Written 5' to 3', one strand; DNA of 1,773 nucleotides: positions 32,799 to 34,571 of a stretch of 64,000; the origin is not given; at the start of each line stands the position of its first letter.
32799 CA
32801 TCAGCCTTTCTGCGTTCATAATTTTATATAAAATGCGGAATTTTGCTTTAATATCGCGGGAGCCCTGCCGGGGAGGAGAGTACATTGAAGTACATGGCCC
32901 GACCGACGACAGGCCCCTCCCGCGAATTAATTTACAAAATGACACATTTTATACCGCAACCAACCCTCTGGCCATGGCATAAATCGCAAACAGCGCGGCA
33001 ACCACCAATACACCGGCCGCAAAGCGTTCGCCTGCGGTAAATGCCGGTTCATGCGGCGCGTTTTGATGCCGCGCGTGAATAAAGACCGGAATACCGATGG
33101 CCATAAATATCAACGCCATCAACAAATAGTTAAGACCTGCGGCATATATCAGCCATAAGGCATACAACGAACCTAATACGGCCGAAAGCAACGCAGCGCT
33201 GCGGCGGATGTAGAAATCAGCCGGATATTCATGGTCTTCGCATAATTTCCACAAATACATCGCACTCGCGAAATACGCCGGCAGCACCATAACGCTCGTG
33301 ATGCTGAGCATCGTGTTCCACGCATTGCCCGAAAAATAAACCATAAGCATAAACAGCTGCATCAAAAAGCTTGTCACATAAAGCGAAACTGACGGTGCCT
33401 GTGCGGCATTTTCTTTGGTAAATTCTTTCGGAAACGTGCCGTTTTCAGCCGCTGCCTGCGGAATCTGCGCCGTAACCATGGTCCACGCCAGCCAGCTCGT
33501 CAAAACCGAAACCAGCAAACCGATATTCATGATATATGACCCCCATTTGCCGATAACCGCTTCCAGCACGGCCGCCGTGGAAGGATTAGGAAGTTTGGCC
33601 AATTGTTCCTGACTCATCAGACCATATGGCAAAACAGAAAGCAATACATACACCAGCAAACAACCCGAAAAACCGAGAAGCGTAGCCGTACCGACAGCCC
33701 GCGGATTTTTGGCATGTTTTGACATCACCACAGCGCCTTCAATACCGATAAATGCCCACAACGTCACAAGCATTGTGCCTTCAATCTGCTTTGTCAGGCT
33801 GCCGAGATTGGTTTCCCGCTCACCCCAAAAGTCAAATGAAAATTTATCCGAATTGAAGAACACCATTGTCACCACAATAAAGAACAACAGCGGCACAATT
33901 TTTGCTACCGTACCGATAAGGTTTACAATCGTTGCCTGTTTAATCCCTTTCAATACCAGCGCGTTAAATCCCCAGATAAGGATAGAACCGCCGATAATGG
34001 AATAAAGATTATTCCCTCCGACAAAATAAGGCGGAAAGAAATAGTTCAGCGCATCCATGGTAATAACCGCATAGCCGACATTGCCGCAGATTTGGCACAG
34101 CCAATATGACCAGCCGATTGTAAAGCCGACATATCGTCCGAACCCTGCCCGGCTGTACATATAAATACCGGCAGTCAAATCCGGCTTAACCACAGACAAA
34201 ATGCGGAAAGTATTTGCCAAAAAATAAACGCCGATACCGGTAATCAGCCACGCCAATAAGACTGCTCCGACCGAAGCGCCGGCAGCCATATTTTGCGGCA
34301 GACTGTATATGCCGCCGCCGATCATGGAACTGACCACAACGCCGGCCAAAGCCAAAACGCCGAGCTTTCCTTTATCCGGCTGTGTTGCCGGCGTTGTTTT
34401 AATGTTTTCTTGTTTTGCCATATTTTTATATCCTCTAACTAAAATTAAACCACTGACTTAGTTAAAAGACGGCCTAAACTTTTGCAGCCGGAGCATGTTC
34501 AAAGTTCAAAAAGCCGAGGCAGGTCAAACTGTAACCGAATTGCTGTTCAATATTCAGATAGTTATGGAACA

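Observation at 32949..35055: Pyruvoyl-type arginine decarboxylase next to an APC antiporter: a Chlamydia-like arginine/agmatine acid-resistance module in an alphaproteobacterial context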

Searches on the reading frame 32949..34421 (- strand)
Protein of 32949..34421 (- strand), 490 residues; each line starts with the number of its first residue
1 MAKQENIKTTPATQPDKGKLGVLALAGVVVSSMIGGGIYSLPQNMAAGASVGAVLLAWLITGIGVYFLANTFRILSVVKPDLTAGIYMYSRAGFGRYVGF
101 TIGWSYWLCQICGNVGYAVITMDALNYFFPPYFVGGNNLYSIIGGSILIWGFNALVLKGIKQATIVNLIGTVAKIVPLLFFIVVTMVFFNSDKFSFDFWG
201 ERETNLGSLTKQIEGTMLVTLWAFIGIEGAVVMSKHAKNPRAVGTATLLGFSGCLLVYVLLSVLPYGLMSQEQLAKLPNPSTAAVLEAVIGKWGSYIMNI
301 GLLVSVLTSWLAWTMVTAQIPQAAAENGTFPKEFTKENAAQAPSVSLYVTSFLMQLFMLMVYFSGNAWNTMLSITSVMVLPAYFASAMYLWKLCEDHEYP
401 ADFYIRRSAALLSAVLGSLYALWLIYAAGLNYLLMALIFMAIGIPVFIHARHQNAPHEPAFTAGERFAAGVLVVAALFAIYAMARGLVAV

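Call 3: search_protein_families(library=pfam, proteins=[window:32949-34421:-])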
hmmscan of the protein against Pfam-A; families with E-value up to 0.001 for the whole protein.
window:32949-34421:- (490 aa): 2 families
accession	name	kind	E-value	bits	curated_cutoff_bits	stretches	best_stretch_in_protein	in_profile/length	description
PF13520.12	AA_permease_2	-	6.6e-57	193.8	27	1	20-425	1-401/427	Amino acid permease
PF00324.27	AA_permease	-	3.8e-25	89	24.6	1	31-399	8-387/470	Amino acid permease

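Call 4: search_protein_families(library=ncbifam, proteins=[window:32949-34421:-])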
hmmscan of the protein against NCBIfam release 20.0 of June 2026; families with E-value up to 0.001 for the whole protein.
window:32949-34421:- (490 aa): 18 families
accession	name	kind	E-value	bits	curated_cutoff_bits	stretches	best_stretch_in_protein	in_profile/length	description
TIGR00905.1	2A0302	subfamily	5.3e-170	566.3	409.05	1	18-489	7-472/473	basic amino acid/polyamine antiporter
TIGR03810.1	arg_ornith_anti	equivalog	7.5e-151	503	591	1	19-490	2-468/468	arginine-ornithine antiporter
NF040512.1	histam_anti_2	exception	3e-138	461.5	725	1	17-483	2-476/477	histidine-histamine antiporter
NF007929.0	PRK10644.1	equivalog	2.3e-48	165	574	1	14-448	4-425/445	arginine/agmatine antiporter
TIGR04298.1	his_histam_anti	equivalog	2.9e-36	125.6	750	1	19-448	1-425/429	histidine-histamine antiporter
NF007938.0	PRK10655.1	equivalog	6.7e-34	117.8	409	1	16-448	4-427/438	putrescine-ornithine antiporter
TIGR00909.1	2A0306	subfamily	1.3e-31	110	556.8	1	19-447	4-426/429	amino acid transporter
NF007754.0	PRK10435.1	equivalog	2.1e-31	109.4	585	1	18-449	5-424/443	cadaverine/lysine antiporter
TIGR04299.1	antiport_PotE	equivalog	3.4e-22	79.2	560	1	17-443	3-418/430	putrescine-ornithine antiporter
NF053761.1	BrChAATpBcaP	equivalog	1.2e-20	74.1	690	1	9-450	13-451/460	branched-chain amino acid transporter BcaP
NF008245.0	PRK11021.1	equivalog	5.8e-13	48.6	284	1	17-425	5-400/419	L-methionine/branched-chain amino acid transporter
TIGR00906.1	2A0303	subfamily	9.3e-11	40.8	681.7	1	152-379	176-415/602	cationic amino acid transport permease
TIGR01773.1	GABAperm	equivalog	2.1e-10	40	678.1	1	21-372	20-363/452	GABA permease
TIGR00908.1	2A0305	equivalog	5e-07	29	381.75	1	20-389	9-366/442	ethanolamine permease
TIGR00913.1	2A0310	subfamily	1.5e-06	27.3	578.7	1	34-385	18-382/480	amino acid permease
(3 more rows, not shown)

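Call 6: search_solved_structures(query=window:32949-34421:-, max_evalue=0.001)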
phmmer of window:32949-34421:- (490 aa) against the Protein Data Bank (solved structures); distinct sequences matched with E-value up to 0.001: 7.
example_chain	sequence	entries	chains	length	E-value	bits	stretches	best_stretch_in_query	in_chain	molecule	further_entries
5j4i_A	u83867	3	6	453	4.1e-36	127.9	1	14-458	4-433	Arginine/agmatine antiporter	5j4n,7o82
3lrb_A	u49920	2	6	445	6e-36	127.3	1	14-457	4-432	Arginine/agmatine antiporter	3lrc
3l1l_A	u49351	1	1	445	3.2e-35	124.9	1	14-457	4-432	Arginine/agmatine antiporter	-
3ob6_A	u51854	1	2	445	9.1e-35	123.4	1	14-457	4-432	AdiC arginine:agmatine antiporter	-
3ncy_A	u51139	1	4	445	4e-34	121.3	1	14-458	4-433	AdiC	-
6f2g_A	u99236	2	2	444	3.4e-15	58.9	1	21-453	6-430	Putative amino acid/polyamine transport protein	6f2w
9h76_A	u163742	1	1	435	3.8e-15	58.7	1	21-453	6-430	Putative amino acid/polyamine transport protein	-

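Call 47: find_encoding_contigs(protein=window:32949-34421:-, flank=1000, max_places=2)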
Protein window:32949-34421:- (490 aa): 2 contigs read that carry it; 1 place shown.
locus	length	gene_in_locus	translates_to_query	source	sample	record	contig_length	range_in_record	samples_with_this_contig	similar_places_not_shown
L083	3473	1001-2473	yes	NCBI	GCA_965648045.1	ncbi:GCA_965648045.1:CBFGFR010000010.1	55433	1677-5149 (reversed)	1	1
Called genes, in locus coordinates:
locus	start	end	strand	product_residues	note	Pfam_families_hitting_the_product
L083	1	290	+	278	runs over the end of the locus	PF00398:RrnaAD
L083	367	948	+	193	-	PF01862:PvlArgDC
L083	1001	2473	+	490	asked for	PF00324:AA_permease, PF13520:AA_permease_2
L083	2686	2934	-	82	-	PF10073:GapR_DNA-bd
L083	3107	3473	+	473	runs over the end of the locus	PF00224:PK, PF02887:PK_C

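Call 63: search_protein_families(library=ncbifam, proteins=[P0384, L084:4599-6056:+, L084:2543-3967:+], max_evalue=0.001)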
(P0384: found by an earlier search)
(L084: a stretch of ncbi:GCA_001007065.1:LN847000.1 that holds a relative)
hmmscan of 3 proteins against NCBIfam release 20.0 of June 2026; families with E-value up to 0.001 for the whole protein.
P0384 (195 aa): 2 families
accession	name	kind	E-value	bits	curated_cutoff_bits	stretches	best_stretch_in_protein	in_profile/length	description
TIGR00286.1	TIGR00286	equivalog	3.9e-07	29.9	106.95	1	32-147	20-120/152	pyruvoyl-dependent arginine decarboxylase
NF009064.0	PRK12398.1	equivalog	6e-07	29.6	207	1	11-160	10-147/165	pyruvoyl-dependent arginine decarboxylase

L084:4599-6056:+ (485 aa): 19 families
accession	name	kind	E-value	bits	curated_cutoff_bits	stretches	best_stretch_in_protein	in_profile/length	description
TIGR00905.1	2A0302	subfamily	1e-191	637.9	409.05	1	5-485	3-473/473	basic amino acid/polyamine antiporter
TIGR03810.1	arg_ornith_anti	equivalog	7.8e-150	499.6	591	1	10-485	2-468/468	arginine-ornithine antiporter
NF040512.1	histam_anti_2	exception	3.4e-132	441.5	725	1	9-477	3-475/477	histidine-histamine antiporter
NF007929.0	PRK10644.1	equivalog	8.8e-50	169.7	574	1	5-452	4-435/445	arginine/agmatine antiporter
TIGR04298.1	his_histam_anti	equivalog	1.9e-35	123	750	1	11-442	2-424/429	histidine-histamine antiporter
NF007754.0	PRK10435.1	equivalog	1.1e-33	117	585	1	6-445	2-426/443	cadaverine/lysine antiporter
NF007938.0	PRK10655.1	equivalog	2.8e-32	112.5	409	1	6-442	3-424/438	putrescine-ornithine antiporter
TIGR00909.1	2A0306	subfamily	3.8e-32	111.7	556.8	1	8-443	2-427/429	amino acid transporter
NF053761.1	BrChAATpBcaP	equivalog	9.4e-23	81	690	1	5-450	18-456/460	branched-chain amino acid transporter BcaP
TIGR04299.1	antiport_PotE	equivalog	9.1e-20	71.2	560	1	8-438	3-418/430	putrescine-ornithine antiporter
TIGR01773.1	GABAperm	equivalog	6.7e-16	58.1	678.1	1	9-391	12-388/452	GABA permease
NF008245.0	PRK11021.1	equivalog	1.4e-12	47.4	284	1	7-437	4-402/419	L-methionine/branched-chain amino acid transporter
NF008094.0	PRK10836.1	subfamily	3.4e-10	39.3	735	1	9-390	15-398/489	amino acid permease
NF008484.0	PRK11387.1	equivalog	3.4e-09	36.2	716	1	16-442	21-445/471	S-methylmethionine permease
TIGR00913.1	2A0310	subfamily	1.1e-08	34.2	578.7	1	21-420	14-422/480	amino acid permease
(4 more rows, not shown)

L084:2543-3967:+ (474 aa): 1 family
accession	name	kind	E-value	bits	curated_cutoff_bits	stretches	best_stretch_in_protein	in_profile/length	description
NF051888.1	porinAaxAChlmd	equivalog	2.4e-240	798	600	1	37-474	1-440/440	porin AaxA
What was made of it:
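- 32949..34421 (-): aaxC-type arginine:agmatine antiporter (APC superfamily, 490 aa). Its NCBIfam scores mirror those of AaxC: TIGR00905 passes, while ArcD, HdcP-2 and AdiC fall below cut-off (calls 4, 63).
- On AaxC subfamily: The NCBIfam score pattern is the same (calls 4, 63).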

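Call 67: search_dna_similar(query=window:32949-34421:-, collection=plasmids, mode=protein, max_rows=25)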
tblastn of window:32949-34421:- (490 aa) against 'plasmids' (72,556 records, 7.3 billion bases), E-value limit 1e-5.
Records with a match: 351; places in all: 549; records where one place covers at least 80% of the query: 138.
Best place of each record, by identity: <60% 351.
By first word of the organism name: Salmonella 141; Sinorhizobium 67; Rhizobium 20; Escherichia 12; Tetragenococcus 9; Acinetobacter 7; Enterococcus 7; Ensifer 7; Paraburkholderia 6; Bacillus 5; and 42 more.
By predicted mobility (MOB-suite, as given by PLSDB): conjugative 212; non-mobilizable 107; mobilizable 32.
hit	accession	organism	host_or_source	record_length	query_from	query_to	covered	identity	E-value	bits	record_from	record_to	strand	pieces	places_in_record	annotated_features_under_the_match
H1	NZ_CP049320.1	Caballeronia sp. SBC2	whole organism,soil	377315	5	490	99%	46.3%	2e-97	329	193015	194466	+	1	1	basic amino acid/polyamine antiporter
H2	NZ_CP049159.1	Caballeronia sp. SBC1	whole organism,soil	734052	5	490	99%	46.3%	2e-97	329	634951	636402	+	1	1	basic amino acid/polyamine antiporter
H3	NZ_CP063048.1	Photobacterium damselae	Delphinapterus leucas (Beluga whale)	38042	39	486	91%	49.2%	1e-116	385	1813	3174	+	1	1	basic amino acid/polyamine antiporter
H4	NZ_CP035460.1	Photobacterium damselae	Neophocaena asiaeorientalis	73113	39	486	91%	49.2%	2e-116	384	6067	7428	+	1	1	basic amino acid/polyamine antiporter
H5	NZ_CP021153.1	Photobacterium damselae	Neophocaena asiaeorientalis,Single ...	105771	39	486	91%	49.2%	2e-116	384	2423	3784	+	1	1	basic amino acid/polyamine antiporter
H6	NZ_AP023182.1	Paraburkholderia sp. PGU19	Physopelta gutta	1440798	5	465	94%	47.3%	1e-101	341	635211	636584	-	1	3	record has no annotation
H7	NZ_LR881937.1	Enterobacter cancerogenus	activated sludge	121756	39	465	87%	50.2%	1e-120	396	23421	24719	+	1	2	basic amino acid/polyamine antiporter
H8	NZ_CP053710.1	Lichenicola cladoniae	Cladonia borealis,cell culture,lichen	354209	39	490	92%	47.3%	1e-107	358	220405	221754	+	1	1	basic amino acid/polyamine antiporter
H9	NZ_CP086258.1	Providencia rettgeri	cell culture,Penaeus japonicus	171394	41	489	92%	47.2%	1e-114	379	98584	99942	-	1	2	basic amino acid/polyamine antiporter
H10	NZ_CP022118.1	Salmonella enterica subsp. enterica serovar Macclesfield ...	-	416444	39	465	87%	47.8%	6e-110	365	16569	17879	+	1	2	basic amino acid/polyamine antiporter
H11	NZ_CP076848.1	Agrobacterium pusense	mixed culture,weathered tuff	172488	39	465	87%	46.4%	1e-92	315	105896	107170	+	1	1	basic amino acid/polyamine antiporter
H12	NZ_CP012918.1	Azospirillum brasilense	Digitaria eriantha,microbe,root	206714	39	465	87%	45.8%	1e-92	315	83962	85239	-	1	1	arcD: arginine-ornithine antiporter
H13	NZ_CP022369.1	Azospirillum sp. TSH58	single cell,paddy soils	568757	39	465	87%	45.8%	1e-91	312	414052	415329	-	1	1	arcD: arginine-ornithine antiporter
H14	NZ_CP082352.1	Providencia rettgeri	soil suspension,soil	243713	41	464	87%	46.0%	3e-109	363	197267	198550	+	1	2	basic amino acid/polyamine antiporter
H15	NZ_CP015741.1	Shinella sp. HZN7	-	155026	39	465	87%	45.3%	4e-86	296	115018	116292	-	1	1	arcD: arginine-ornithine antiporter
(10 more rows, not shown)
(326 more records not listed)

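Call 70: get_annotated_region(hit=H12, flank=3000)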
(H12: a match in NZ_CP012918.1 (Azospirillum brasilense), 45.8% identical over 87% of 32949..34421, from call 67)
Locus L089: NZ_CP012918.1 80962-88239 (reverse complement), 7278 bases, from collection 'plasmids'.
description: Azospirillum brasilense strain Sp 7 plasmid ABSP7_p4, complete sequence
organism: Azospirillum brasilense (NCBI taxid 192)
taxonomy: Bacteria; Pseudomonadota; Alphaproteobacteria; Rhodospirillales; Azospirillaceae; Azospirillum; Azospirillum brasilense
host: -; source: Digitaria eriantha,microbe,root; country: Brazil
typing (MOB-suite, as given by PLSDB): non-mobilizable
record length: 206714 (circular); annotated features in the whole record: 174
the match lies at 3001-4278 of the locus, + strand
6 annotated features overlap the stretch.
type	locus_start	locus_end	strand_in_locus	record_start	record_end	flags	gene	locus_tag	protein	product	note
CDS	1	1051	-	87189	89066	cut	-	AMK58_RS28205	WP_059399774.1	tetratricopeptide repeat protein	-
CDS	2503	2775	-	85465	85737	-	-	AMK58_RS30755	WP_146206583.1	hypothetical protein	-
CDS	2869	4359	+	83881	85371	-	arcD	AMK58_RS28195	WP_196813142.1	arginine-ornithine antiporter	GO:0006527 - arginine catabolic process [Evidence IEA]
CDS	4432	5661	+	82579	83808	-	-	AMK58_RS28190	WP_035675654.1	arginine deiminase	GO:0019547 - arginine catabolic process to ornithine [Evidence IEA]; GO:0019546 - arginine deiminase pathway [Evidence ...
CDS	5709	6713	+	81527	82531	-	-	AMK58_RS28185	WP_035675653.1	ornithine carbamoyltransferase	GO:0006520 - amino acid metabolic process [Evidence IEA]; GO:0006591 - ornithine metabolic process [Evidence IEA]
CDS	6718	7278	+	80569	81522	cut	arcC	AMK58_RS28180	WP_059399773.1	carbamate kinase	GO:0006520 - amino acid metabolic process [Evidence IEA]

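Call 71: get_annotated_region(hit=H3, flank=3000)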
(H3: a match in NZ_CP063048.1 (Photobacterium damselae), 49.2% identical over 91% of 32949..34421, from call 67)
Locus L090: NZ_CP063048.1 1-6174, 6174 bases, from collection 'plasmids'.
description: Photobacterium damselae subsp. damselae strain KC-Dl-1 plasmid pPDD_KC-Dl-1, complete sequence
organism: Photobacterium damselae (NCBI taxid 85581)
taxonomy: Bacteria; Pseudomonadota; Gammaproteobacteria; Vibrionales; Vibrionaceae; Photobacterium; Photobacterium damselae
host: -; source: Delphinapterus leucas (Beluga whale); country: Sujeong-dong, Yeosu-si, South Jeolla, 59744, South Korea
typing (MOB-suite, as given by PLSDB): non-mobilizable; replicon rep_cluster_1426
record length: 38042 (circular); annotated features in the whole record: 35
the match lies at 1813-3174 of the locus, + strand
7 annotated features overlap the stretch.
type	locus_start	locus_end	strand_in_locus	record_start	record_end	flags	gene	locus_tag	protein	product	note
CDS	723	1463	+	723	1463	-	-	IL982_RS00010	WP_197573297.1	hypothetical protein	-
CDS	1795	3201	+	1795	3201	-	-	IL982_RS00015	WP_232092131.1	basic amino acid/polyamine antiporter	GO:0015837 - amine transport [Evidence IEA]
CDS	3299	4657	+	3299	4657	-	-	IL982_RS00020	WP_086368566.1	phosphatidylserine decarboxylase family protein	-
CDS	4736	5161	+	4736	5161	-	-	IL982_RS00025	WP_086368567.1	diguanylate cyclase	-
CDS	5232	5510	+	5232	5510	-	-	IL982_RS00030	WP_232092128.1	hypothetical protein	-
CDS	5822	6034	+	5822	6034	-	-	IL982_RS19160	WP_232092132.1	hypothetical protein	-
CDS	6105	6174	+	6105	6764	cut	-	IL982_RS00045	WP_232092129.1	DUF2913 family protein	-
